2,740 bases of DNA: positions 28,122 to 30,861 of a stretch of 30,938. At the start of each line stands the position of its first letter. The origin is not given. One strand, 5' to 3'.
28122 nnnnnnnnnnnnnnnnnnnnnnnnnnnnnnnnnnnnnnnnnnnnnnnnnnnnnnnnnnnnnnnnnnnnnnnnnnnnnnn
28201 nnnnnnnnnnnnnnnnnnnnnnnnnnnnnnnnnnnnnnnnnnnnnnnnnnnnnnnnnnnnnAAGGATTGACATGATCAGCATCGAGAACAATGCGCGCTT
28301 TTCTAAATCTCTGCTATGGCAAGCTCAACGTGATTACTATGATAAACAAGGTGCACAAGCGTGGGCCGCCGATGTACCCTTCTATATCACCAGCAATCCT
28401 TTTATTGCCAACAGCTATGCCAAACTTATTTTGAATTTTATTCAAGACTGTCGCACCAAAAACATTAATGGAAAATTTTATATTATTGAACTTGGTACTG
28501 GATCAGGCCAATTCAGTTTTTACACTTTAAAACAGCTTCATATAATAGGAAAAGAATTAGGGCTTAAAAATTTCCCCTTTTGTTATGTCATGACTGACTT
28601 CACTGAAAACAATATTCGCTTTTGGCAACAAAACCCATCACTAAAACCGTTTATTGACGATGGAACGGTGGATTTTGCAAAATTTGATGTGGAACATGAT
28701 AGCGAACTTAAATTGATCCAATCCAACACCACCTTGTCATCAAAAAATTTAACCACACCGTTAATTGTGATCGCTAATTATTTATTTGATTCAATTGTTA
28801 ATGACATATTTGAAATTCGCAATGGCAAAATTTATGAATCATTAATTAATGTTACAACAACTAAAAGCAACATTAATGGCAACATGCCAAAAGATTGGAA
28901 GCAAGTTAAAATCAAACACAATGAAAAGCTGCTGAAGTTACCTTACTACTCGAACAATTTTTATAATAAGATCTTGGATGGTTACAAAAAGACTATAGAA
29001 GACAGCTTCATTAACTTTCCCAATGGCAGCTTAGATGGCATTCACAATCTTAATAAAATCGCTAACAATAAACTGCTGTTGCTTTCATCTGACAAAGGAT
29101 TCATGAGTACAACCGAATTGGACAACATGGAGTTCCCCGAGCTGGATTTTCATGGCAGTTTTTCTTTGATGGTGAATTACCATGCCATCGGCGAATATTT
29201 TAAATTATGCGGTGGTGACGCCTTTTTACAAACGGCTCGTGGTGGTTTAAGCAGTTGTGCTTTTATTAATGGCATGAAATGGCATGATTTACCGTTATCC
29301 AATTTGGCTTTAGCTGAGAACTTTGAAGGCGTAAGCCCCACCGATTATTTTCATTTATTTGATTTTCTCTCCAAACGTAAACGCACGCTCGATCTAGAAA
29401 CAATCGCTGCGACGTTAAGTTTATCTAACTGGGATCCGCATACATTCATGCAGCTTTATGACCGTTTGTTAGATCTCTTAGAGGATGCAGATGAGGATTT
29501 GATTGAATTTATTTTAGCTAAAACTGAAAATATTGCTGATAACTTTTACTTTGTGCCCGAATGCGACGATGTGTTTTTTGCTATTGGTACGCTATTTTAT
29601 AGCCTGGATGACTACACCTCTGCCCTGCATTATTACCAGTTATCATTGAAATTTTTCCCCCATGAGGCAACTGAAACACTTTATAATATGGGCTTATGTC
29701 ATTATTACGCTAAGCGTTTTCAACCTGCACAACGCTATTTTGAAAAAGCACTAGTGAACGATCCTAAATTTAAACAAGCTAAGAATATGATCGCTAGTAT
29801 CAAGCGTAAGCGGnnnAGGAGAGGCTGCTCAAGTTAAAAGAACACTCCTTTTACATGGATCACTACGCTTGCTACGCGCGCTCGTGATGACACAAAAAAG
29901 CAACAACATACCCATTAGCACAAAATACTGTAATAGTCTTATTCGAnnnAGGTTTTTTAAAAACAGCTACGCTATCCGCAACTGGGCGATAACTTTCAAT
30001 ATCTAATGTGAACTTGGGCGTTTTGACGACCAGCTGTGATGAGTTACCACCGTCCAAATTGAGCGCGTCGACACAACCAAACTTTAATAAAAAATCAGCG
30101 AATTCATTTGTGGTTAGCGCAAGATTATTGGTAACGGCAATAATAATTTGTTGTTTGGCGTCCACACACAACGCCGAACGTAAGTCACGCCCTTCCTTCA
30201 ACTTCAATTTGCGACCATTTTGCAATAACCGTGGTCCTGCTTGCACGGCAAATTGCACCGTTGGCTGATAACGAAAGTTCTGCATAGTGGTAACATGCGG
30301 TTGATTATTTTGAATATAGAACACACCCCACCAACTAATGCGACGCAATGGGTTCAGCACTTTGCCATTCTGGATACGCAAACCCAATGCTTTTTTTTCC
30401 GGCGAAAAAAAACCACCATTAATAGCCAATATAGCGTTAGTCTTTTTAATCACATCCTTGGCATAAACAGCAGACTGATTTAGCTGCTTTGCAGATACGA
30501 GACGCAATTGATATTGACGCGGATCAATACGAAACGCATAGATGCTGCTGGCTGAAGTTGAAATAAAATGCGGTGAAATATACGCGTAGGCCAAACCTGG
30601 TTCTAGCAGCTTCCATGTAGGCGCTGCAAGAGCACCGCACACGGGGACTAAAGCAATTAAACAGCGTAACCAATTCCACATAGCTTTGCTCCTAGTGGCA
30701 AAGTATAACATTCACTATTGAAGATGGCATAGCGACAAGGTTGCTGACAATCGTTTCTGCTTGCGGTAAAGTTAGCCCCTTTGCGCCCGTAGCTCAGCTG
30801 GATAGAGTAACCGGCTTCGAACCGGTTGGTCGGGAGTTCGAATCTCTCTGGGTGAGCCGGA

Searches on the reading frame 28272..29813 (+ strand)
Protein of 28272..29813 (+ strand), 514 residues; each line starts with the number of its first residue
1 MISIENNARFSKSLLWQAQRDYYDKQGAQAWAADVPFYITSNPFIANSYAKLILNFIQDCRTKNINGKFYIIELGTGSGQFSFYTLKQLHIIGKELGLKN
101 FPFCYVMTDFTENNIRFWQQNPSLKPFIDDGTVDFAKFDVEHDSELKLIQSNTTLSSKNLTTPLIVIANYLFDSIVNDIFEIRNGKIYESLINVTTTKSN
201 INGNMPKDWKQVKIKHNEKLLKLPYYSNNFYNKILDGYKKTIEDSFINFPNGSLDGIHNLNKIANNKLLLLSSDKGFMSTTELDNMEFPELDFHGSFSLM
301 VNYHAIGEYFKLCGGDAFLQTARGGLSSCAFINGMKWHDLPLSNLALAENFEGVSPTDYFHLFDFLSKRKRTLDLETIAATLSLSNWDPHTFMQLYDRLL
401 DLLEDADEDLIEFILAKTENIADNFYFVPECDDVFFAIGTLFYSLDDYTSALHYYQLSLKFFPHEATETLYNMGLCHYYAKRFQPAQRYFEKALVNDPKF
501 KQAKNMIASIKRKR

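Call 3: search_protein_families(library=pfam, proteins=[window:28272-29813:+], max_evalue=0.01)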
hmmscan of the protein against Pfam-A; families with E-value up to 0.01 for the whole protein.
window:28272-29813:+ (514 aa): 8 families
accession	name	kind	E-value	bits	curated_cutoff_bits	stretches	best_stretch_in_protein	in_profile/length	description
PF00515.34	TPR_1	-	1.1e-11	44.5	27.8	1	468-500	2-34/34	Tetratricopeptide repeat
PF07719.23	TPR_2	-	1.2e-10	41.1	27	1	468-499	2-33/34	Tetratricopeptide repeat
PF13424.12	TPR_12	-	1.8e-06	28.4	30.1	1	438-494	9-72/77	Tetratricopeptide repeat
PF13174.12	TPR_6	-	4.7e-05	24.2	26.3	0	468-499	1-32/33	Tetratricopeptide repeat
PF13181.12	TPR_8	-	0.00012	22.4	25.7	0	468-498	2-32/34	Tetratricopeptide repeat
PF14853.12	Fis1_TPR_C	-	0.00025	21.6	25.3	1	468-513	2-47/53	Fis1 C-terminal tetratricopeptide repeat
PF13371.12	TPR_9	-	0.001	19.5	35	1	445-503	8-65/73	Tetratricopeptide repeat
PF02636.23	Methyltransf_28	-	0.0031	17.5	23.3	0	64-203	17-127/249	Putative S-adenosyl-L-methionine-dependent methyltransferase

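Call 17: search_protein_families(library=ncbifam, proteins=[window:28272-29813:+], max_evalue=0.01)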
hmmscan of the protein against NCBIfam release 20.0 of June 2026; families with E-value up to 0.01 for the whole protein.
window:28272-29813:+ (514 aa): 5 families
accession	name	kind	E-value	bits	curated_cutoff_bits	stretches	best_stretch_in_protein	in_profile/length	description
NF047371.1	FlcA_CTERM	equivalog_domain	3.8e-07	29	300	1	429-510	435-516/646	periplasmic flagellar collar protein FlcA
TIGR02917.1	PEP_TPR_lipo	equivalog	7.2e-06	24.2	312.2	1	441-511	270-339/899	XrtA/PEP-CTERM system TPR-repeat protein PrsT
NF002725.1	PRK02603.1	equivalog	4e-05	23.7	143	1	447-513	50-118/173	photosystem I assembly protein Ycf3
TIGR02521.1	type_IV_pilW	equivalog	5.6e-05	22.8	154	1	440-511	107-179/234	type IV pilus biogenesis/stability protein PilW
NF052312.1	T9SS_PorW_SprE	equivalog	6.4e-05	21.8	250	1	418-509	276-370/716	type IX secretion system periplasmic lipoprotein PorW/SprE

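Call 42: search_solved_structures(query=window:28272-29813:+, max_evalue=1, show_alignments=1)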
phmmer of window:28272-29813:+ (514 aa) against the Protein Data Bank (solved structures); distinct sequences matched with E-value up to 1: 46.
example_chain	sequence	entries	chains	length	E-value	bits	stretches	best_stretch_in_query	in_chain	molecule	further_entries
9qhb_A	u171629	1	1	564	3.6e-57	197.5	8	431-513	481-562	Engineered tetratricopeptide repeat protein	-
8bu0_A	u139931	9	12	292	3.1e-32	115.2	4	431-513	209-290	Consensus tetratricopeptide repeat protein | Crystal structure of an 8-repeat consensus TPR superhelix with Zinc. | Monomer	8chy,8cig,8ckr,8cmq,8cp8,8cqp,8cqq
9qhc_A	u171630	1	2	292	3.7e-31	111.7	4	431-513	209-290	Engineered tetratricopeptide repeat protein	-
8ch0_A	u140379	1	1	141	2.1e-15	59.7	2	433-502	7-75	Consensus tetratricopeptide repeat protein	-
2fo7_A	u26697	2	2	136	2.2e-15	59.7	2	434-503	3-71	SYNTHETIC CONSENSUS TPR PROTEIN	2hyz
7obi_A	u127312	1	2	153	1.7e-14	56.7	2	438-513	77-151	CTPR-rv4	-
6vfi_B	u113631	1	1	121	6.9e-14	54.7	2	434-502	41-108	O43_dn18B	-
6vfj_B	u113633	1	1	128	1.8e-13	53.4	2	433-500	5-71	I53_dn5B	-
3kd7_A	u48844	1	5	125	1.8e-13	53.4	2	436-500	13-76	CTPR390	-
6vl6_B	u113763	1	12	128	5.4e-13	51.8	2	432-513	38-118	T33_dn2B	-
8ur7_A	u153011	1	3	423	6e-13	51.6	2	401-501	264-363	Trimer head HA,Hemagglutinin HA1 chain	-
1na0_A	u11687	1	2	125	1.3e-12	50.5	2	434-513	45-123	designed protein CTPR3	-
2wqh_A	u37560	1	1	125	2.6e-12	49.5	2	434-513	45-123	CTPR3Y3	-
6v8e_A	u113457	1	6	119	4.9e-12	48.6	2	434-513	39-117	Designed protein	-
7kna_A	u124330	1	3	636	3.7e-11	45.7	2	433-500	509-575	Hemagglutinin,I53_dn5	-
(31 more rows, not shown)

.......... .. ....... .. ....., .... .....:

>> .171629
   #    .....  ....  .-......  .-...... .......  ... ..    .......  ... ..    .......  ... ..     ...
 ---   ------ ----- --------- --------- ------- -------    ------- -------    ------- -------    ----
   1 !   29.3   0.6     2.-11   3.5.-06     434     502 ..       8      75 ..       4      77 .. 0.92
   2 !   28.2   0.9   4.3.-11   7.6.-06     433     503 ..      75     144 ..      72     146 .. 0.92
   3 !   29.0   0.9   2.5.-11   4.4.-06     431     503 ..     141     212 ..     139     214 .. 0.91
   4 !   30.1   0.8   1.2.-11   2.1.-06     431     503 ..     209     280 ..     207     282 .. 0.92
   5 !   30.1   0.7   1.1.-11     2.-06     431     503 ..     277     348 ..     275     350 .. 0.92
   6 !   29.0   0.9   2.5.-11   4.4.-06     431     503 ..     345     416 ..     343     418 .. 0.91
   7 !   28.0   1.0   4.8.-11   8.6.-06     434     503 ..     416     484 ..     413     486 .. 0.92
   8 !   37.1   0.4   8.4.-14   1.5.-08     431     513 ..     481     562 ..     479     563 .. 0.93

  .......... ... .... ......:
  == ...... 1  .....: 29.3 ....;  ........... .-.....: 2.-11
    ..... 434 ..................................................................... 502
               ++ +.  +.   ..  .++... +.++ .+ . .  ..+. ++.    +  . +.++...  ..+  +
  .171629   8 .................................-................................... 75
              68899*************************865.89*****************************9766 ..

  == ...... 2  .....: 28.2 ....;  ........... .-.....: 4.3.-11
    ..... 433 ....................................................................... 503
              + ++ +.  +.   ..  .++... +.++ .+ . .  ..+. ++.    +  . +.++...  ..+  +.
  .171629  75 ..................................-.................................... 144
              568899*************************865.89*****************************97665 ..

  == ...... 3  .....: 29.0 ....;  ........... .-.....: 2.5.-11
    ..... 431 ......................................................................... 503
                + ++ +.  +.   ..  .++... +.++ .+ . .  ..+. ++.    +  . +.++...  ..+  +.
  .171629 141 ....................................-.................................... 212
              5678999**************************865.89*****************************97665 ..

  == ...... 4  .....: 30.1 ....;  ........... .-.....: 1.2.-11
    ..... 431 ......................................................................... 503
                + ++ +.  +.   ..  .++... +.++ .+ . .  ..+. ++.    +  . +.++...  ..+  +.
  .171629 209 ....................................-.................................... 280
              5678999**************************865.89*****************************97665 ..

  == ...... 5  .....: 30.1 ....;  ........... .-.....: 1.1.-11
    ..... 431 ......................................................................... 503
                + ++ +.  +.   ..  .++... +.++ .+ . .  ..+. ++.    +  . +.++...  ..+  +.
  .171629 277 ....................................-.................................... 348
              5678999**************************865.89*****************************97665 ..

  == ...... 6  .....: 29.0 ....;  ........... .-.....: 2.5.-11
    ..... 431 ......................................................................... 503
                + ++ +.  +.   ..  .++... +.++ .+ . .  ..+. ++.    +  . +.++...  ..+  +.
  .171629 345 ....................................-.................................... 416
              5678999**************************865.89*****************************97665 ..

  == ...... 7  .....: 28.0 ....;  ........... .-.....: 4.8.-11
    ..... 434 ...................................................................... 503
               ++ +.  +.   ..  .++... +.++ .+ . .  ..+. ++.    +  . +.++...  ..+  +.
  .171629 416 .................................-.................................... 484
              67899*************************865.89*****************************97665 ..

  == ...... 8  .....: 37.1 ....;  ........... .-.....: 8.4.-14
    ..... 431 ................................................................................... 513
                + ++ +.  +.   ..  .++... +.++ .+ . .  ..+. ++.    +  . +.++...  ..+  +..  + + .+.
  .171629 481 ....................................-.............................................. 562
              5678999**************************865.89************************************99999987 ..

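Call 45: search_solved_structures(query=A2, max_evalue=10, show_alignments=2)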
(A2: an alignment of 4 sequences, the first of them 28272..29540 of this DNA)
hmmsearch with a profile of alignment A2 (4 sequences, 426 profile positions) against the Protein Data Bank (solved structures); distinct sequences matched with E-value up to 10: 2.
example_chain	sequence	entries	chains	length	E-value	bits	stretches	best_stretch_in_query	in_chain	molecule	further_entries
1i36_A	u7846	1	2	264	1.7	10.4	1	311-375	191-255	CONSERVED HYPOTHETICAL PROTEIN MTH1747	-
8b9z_P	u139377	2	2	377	2.4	9.9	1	80-124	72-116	NADH dehydrogenase (Ubiquinone) 39 kDa subunit, isoform A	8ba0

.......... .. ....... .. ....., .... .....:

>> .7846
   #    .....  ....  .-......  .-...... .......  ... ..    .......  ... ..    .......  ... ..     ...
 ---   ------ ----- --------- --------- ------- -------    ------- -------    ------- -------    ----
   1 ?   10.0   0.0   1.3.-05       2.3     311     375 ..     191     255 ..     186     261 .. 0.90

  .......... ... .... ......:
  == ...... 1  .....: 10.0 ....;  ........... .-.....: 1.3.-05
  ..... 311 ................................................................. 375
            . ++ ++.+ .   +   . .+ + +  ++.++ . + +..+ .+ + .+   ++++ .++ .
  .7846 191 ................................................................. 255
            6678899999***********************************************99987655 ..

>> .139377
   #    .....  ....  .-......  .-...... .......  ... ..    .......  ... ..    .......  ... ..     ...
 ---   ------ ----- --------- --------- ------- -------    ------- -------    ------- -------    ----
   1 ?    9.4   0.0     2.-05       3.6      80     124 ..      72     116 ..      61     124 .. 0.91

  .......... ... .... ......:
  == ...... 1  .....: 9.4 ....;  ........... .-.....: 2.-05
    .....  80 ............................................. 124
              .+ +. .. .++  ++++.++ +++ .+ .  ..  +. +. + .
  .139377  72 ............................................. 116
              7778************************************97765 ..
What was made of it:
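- Tried and rejected: A PDB profile search with the partner's N-terminal domain found nothing below E = 1.7 (call 45).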

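Call 46: search_protein_families(library=pfam, alignment_id=A2, max_evalue=10)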
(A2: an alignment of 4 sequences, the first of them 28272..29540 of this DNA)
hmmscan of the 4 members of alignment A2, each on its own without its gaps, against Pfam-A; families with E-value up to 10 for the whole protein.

A. member 1, window:28272-29540:+ (423 aa): 1 family
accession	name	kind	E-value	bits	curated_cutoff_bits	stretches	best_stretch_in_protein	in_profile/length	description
PF02636.23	Methyltransf_28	-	0.002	18.1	23.3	1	64-206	17-127/249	Putative S-adenosyl-L-methionine-dependent methyltransferase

B. families by the number of members that match (of 4 scanned): 6 families
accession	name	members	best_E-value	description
PF02636.23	Methyltransf_28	4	1.4e-07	Putative S-adenosyl-L-methionine-dependent methyltransferase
PF08242.18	Methyltransf_12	1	0.034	Methyltransferase domain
PF09068.17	EF-hand_2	1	0.042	EF hand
PF20758.2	2B_soluble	1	0.067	2B protein soluble domain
PF13649.12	Methyltransf_25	1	0.092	Methyltransferase domain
PF14594.13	Sipho_Gp37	1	0.12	Siphovirus ReqiPepy6 Gp37-like protein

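Call 53: predict_structure(protein=window:28272-29813:+)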
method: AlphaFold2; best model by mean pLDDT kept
length: 514 residues; sequences in the alignment: 1
mean_pLDDT: 35.0   pTM: 0.26
mean pLDDT of the five models: 35.0, 31.4, 28.5, 28.0, 27.8
residues with pLDDT >= 90: 0; 70-90: 0; 50-70: 32; < 50: 482
segments of 3 or more residues with pLDDT < 50: 1-36, 40-47, 66-70, 72-84, 99-514
pLDDT, mean of each block of 10 residues (from residue 1): 30 37 41 45 49 57 51 43 48 49 37 33 30 26 24 25 24 26 24 24 26 24 26 33 30 32 31 28 29 25 30 35 30 34 35 42 44 38 40 46 43 39 31 35 35 36 35 37 37 39 36 36
secondary structure, 60 per line:
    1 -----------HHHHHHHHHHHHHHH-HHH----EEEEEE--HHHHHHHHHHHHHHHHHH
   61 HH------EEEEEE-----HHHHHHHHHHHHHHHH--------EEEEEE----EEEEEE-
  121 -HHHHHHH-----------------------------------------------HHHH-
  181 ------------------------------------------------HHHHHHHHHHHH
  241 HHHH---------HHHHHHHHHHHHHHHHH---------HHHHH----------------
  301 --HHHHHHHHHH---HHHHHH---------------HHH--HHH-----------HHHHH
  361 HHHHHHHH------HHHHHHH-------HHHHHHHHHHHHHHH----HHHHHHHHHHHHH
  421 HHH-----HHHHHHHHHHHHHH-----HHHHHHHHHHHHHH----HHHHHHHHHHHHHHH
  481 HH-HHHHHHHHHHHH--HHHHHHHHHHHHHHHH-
elements in order: H12-26 E35-40 H43-62 E69-74 H80-95 E104-109 E114-119 H122-128 H176-179 H229-244 H254-270 H280-284 H303-312 H316-321 H356-368 H375-381 H389-403 H408-423 H429-442 H448-461 H466-482 H484-495 H498-513
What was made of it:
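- Tried and rejected: It came back at pLDDT 35 and was not used (call 53).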

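Call 54: find_related_loci(query=A1, collection=metagenome_contigs, flank=5000)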
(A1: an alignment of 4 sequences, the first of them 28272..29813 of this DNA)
Query A1 (514 aa) in metagenome_contigs; peptide patterns used: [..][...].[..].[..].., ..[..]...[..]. (x = any residue, [..] = any of these).
536 stretches matched a pattern; 86 encode a relative of the query (tblastn E <= 1e-3); the best 80 are kept; 80 distinct loci.
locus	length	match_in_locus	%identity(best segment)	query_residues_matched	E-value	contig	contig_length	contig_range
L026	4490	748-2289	59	1-514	0e+0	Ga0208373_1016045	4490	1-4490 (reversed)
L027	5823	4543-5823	58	1-427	3e-173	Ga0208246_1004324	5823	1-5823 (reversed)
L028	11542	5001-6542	45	2-513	3e-153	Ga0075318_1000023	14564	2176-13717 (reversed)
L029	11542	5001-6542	43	2-512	3e-145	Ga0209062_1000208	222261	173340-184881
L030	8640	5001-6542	41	2-513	6e-142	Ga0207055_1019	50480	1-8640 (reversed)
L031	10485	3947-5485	42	2-512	6e-141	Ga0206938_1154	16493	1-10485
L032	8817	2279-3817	42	2-512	3e-140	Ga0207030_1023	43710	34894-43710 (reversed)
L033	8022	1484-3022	41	2-512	3e-140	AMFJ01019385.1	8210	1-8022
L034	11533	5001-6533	44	2-510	7e-140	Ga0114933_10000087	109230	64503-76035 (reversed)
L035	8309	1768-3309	42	2-513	7e-140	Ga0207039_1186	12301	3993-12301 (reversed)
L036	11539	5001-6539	40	2-512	1e-139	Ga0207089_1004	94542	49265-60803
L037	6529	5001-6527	42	2-508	1e-139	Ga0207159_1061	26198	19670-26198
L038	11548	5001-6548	43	2-513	6e-139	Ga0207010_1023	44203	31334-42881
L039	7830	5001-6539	40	2-512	1e-138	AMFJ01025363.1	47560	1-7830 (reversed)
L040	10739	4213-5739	41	2-508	7e-138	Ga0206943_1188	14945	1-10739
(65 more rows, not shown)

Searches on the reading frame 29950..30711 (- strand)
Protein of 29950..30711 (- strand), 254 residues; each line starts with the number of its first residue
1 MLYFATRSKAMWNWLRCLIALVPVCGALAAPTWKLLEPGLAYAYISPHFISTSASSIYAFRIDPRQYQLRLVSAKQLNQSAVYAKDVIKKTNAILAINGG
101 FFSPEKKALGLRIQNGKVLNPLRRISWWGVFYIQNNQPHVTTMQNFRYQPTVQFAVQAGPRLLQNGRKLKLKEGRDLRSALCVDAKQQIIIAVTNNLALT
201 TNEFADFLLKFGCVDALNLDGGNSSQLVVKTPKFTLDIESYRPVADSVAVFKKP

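Call 17: search_protein_families(library=ncbifam, proteins=[window:29950-30711:-], max_evalue=0.01)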
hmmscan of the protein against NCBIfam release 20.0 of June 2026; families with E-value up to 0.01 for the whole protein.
window:29950-30711:- (254 aa): 0 families

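Call 59: search_protein_families(library=pfam, proteins=[window:29950-30711:-], max_evalue=1)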
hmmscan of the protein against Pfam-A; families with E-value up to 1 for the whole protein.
window:29950-30711:- (254 aa): 1 family
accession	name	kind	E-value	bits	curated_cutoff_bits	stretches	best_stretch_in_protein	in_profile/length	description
PF09992.14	NAGPA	-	1.4e-30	107.1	25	1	92-251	2-169/169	Phosphodiester glycosidase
